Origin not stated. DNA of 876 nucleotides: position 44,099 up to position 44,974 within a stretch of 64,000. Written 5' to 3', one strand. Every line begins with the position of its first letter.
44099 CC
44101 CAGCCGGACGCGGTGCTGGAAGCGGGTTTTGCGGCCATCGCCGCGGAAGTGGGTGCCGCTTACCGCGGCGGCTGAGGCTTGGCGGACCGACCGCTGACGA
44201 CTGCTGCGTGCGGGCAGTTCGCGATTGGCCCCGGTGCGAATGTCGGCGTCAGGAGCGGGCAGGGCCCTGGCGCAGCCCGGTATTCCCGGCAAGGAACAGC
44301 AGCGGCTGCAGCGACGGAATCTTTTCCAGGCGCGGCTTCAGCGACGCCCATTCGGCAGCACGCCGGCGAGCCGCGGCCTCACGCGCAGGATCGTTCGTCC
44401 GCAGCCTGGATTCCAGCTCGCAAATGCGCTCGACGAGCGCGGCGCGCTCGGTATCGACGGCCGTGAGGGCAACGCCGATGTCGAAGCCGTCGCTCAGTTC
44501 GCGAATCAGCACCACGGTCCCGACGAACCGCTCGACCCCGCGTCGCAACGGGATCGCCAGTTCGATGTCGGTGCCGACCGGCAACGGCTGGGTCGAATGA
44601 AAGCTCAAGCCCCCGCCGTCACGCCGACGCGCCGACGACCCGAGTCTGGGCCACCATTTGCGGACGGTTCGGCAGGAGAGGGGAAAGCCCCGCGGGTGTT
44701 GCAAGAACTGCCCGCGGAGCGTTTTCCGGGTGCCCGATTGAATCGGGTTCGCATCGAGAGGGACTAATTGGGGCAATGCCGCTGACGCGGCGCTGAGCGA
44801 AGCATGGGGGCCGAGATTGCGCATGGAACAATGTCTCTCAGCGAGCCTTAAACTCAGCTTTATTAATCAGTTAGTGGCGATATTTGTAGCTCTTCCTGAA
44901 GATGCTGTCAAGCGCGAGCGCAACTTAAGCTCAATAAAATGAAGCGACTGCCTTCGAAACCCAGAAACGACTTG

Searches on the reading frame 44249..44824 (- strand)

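Call 51: search_protein_families(library=ncbifam, proteins=[window:44249-44824:-], max_evalue=0.001)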
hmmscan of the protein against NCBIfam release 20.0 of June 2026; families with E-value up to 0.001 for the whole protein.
window:44249-44824:- (191 aa): 1 family
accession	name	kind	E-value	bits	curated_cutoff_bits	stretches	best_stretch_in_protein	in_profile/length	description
TIGR02266.1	gmx_TIGR02266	paralog_domain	0.0007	19.7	68.7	0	71-134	27-94/96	TIGR02266 family protein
